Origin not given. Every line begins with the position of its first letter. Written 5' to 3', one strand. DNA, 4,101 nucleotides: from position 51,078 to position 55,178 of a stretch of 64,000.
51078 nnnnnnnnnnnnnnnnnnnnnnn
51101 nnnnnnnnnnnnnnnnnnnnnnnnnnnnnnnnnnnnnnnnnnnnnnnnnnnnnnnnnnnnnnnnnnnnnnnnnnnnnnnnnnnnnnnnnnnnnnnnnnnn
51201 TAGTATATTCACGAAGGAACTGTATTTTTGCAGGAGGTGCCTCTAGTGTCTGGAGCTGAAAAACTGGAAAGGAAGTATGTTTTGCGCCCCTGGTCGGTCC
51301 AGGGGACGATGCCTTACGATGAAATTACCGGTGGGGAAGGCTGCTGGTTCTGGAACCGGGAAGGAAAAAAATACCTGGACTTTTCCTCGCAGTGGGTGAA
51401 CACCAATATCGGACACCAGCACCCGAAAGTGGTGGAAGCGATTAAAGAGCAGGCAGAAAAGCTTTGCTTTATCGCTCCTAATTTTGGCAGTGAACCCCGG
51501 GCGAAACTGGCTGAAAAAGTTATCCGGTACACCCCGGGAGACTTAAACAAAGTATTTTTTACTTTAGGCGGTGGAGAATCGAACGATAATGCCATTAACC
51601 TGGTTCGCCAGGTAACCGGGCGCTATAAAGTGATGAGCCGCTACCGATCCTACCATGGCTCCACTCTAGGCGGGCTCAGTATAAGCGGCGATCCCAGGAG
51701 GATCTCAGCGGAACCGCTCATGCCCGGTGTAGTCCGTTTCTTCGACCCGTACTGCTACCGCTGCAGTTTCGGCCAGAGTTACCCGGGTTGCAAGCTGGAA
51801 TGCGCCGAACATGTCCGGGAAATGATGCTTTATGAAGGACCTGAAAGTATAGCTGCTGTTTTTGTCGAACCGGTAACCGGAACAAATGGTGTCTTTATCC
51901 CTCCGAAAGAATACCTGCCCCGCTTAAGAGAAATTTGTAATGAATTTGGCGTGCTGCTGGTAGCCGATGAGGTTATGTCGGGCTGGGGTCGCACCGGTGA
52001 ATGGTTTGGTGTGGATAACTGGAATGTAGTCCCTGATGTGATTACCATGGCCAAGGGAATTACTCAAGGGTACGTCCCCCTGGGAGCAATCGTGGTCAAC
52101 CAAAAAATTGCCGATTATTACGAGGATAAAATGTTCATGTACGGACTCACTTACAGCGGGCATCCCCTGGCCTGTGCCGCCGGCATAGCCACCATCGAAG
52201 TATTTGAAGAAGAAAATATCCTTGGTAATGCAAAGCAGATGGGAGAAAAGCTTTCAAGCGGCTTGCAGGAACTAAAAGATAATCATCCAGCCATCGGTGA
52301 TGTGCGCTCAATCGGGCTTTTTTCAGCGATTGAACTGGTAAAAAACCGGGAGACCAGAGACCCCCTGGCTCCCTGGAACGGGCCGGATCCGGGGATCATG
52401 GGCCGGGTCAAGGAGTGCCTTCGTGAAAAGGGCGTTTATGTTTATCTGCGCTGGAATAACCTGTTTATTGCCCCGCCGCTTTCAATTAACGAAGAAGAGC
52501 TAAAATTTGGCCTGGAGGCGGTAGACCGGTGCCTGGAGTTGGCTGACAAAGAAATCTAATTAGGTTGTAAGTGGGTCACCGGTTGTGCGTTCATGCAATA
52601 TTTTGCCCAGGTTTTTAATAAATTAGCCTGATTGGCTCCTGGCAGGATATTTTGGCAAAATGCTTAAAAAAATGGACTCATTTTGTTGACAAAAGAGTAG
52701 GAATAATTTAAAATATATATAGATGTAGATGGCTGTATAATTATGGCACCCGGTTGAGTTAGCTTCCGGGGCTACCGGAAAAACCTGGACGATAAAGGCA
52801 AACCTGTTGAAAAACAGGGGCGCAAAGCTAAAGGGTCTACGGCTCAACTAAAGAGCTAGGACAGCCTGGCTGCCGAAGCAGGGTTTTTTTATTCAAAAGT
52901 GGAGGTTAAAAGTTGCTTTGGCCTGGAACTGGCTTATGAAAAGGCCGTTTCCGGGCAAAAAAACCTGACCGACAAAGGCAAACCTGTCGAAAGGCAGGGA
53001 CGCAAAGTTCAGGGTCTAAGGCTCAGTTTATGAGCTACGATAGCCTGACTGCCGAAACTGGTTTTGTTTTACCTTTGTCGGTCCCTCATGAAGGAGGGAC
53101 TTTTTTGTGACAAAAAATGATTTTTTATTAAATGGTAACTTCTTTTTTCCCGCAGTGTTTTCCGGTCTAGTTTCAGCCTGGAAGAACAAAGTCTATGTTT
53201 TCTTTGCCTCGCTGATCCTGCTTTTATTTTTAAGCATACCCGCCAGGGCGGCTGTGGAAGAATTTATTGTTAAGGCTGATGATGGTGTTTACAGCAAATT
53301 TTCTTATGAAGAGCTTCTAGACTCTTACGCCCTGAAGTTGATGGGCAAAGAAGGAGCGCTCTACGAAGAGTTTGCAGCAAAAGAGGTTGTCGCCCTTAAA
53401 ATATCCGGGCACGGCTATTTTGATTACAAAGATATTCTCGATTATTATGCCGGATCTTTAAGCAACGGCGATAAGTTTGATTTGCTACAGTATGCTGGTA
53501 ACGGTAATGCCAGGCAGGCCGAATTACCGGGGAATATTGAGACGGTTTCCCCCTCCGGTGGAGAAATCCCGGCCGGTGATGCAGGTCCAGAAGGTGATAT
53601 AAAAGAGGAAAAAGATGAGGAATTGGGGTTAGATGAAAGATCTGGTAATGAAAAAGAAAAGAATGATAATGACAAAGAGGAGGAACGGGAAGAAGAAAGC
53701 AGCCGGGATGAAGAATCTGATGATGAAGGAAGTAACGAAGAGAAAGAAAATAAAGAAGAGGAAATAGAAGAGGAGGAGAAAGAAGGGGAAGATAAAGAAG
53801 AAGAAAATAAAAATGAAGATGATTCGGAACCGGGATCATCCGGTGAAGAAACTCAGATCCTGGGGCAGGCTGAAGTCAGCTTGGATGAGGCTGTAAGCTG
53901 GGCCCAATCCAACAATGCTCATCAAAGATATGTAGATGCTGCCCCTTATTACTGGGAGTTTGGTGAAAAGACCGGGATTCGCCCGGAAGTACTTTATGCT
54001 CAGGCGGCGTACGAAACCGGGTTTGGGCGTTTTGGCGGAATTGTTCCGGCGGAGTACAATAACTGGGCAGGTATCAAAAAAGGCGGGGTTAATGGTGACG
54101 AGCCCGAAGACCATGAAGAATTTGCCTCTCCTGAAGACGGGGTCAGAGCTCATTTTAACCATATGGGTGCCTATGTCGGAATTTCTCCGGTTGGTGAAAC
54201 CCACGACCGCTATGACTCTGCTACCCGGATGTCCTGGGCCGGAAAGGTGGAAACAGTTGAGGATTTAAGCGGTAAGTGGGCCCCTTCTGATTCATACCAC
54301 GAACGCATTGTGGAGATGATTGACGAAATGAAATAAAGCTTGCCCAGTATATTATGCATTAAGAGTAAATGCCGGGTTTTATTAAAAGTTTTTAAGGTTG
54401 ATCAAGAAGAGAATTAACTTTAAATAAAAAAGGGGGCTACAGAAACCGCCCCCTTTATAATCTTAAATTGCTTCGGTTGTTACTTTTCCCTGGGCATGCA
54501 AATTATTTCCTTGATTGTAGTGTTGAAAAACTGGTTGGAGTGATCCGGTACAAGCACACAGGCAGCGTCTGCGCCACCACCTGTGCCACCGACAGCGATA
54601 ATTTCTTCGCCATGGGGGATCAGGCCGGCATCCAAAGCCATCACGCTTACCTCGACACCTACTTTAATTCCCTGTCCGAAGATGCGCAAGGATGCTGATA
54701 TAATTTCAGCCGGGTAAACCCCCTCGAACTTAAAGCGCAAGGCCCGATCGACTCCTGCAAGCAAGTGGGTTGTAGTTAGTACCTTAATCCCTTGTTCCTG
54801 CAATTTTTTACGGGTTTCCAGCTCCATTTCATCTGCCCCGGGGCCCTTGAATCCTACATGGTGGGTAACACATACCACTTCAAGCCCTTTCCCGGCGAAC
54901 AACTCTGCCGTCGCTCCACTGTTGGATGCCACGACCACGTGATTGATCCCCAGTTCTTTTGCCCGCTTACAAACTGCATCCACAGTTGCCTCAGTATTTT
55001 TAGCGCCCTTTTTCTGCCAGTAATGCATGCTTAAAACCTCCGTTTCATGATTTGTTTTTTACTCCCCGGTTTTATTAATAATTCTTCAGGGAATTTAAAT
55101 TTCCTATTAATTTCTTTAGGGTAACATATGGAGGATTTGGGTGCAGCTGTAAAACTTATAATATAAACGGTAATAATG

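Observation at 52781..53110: Tandem c-di-GMP-I riboswitches with apparently opposite polarity (possible band-pass gate)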

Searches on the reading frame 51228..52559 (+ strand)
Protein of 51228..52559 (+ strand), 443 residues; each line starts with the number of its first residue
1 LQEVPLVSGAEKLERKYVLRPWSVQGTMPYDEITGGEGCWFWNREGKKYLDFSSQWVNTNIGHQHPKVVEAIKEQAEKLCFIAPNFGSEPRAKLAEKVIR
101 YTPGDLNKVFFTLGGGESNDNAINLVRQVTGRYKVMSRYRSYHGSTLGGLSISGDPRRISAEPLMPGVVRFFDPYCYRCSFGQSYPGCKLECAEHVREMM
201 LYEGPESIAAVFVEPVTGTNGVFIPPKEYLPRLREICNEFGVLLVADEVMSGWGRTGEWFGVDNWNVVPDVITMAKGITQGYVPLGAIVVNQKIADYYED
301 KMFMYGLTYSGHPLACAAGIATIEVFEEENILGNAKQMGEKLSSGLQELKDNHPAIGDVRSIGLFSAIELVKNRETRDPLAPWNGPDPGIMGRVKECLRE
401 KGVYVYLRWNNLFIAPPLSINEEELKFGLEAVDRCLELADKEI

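Call 6: search_protein_families(library=pfam, proteins=[window:51228-52559:+])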
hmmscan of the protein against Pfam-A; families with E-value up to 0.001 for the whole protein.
window:51228-52559:+ (443 aa): 1 family
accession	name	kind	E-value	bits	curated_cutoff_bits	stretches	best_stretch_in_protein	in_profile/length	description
PF00202.27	Aminotran_3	-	1.4e-96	324.1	30.5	1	32-436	12-403/403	Aminotransferase class-III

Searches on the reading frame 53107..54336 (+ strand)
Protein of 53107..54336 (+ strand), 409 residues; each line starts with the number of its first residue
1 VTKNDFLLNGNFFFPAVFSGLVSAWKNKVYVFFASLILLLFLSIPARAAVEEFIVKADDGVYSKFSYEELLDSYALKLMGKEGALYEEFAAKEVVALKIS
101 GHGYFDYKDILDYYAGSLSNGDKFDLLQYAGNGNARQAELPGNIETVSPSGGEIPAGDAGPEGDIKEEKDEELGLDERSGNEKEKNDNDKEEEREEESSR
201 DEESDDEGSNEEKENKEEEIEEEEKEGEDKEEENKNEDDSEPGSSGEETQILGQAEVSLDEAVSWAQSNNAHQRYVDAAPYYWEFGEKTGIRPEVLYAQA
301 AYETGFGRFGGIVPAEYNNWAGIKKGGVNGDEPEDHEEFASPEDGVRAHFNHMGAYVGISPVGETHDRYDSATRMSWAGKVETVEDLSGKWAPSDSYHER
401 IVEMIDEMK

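Call 6: search_protein_families(library=pfam, proteins=[window:53107-54336:+])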
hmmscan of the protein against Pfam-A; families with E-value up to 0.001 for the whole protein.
window:53107-54336:+ (409 aa): 1 family
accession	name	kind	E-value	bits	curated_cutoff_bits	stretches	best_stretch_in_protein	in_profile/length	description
PF01832.25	Glucosaminidase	-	1.1e-13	52.4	30.2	1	279-408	1-121/123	Mannosyl-glycoprotein endo-beta-N-acetylglucosaminidase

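Call 12: find_encoding_contigs(protein=window:53107-54336:+, flank=3000, max_places=6)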
Protein window:53107-54336:+ (409 aa): 4 contigs read that carry it; 2 places shown.
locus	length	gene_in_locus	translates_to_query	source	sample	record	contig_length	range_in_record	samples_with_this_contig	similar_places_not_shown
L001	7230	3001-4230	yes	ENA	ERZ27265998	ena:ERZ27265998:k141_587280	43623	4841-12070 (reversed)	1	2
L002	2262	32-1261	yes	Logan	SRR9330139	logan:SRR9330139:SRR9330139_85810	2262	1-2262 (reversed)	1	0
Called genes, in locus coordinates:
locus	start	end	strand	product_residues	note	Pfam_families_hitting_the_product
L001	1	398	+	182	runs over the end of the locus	PF00156:Pribosyltran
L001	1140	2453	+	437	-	PF00202:Aminotran_3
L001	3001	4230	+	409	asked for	PF01832:Glucosaminidase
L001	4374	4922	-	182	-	PF02887:PK_C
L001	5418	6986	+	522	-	-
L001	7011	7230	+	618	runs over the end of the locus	PF01832:Glucosaminidase, PF06347:SH3_4, PF08239:SH3_3, PF01520:Amidase_3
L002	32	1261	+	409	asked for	PF01832:Glucosaminidase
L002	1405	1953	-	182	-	PF02887:PK_C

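Call 14: find_related_loci(query=window:53107-54336:+, collection=genome_contigs, flank=4000)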
Query window:53107-54336:+ (409 aa) in genome_contigs; peptide patterns used: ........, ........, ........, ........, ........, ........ (x = any residue, [..] = any of these).
125 stretches matched a pattern; 1 encode a relative of the query (tblastn E <= 1e-3); 1 distinct loci.
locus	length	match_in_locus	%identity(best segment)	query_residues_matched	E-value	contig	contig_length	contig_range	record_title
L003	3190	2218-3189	54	1-334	1e-105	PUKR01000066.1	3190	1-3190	MAG: Syntrophomonadaceae bacterium isolate B1Sed10_74m B1-Sed10-C52491, whole genome shotgun sequence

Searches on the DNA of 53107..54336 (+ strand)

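Call 15: search_rna_families(sources=[L003, L001], threshold=gathering, show_alignments=3)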
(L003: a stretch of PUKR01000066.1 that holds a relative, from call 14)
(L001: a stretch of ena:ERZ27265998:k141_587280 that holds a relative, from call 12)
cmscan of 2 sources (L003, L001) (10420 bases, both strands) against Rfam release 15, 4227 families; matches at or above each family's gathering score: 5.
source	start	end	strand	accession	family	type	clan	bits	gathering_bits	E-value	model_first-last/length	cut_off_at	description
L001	2861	2950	+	RF01051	c-di-GMP-I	Cis-reg; riboswitch;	CL00126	84.1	35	6.7e-16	1-87/87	no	c-di-GMP-I riboswitch aptamer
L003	2073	2166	+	RF01051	c-di-GMP-I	Cis-reg; riboswitch;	CL00126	81.4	35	3.1e-15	1-87/87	no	c-di-GMP-I riboswitch aptamer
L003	1895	1988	+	RF01051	c-di-GMP-I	Cis-reg; riboswitch;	CL00126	74.3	35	1.7e-13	1-87/87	no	c-di-GMP-I riboswitch aptamer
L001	2682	2772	+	RF03167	c-di-GMP-I-GGC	Cis-reg; riboswitch;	CL00126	69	59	4.9e-15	1-80/80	no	c-di-GMP-I-GGC riboswitch aptamer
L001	5270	5360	+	RF01051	c-di-GMP-I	Cis-reg; riboswitch;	CL00126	66.1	35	1.7e-11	1-87/87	no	c-di-GMP-I riboswitch aptamer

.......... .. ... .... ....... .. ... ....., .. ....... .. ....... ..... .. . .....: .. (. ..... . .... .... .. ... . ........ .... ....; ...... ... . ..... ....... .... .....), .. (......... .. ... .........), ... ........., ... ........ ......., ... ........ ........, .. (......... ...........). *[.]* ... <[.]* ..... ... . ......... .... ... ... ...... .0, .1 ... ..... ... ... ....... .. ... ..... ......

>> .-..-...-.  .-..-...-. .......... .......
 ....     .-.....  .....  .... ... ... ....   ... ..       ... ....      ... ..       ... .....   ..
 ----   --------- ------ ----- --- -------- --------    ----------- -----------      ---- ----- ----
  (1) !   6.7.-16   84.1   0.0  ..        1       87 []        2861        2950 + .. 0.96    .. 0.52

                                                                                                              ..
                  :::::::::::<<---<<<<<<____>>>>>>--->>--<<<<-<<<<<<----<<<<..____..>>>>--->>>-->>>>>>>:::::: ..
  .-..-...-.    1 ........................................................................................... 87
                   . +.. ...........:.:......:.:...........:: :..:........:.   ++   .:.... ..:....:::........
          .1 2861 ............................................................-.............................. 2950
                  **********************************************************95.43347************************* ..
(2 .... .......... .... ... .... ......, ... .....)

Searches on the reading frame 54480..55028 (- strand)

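Call 6: search_protein_families(library=pfam, proteins=[window:54480-55028:-])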
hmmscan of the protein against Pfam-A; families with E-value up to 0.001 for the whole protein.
window:54480-55028:- (182 aa): 1 family
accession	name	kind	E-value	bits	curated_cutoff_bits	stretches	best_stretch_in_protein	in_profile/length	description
PF02887.21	PK_C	-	6e-14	52.5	28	1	13-156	1-111/114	Pyruvate kinase, alpha/beta domain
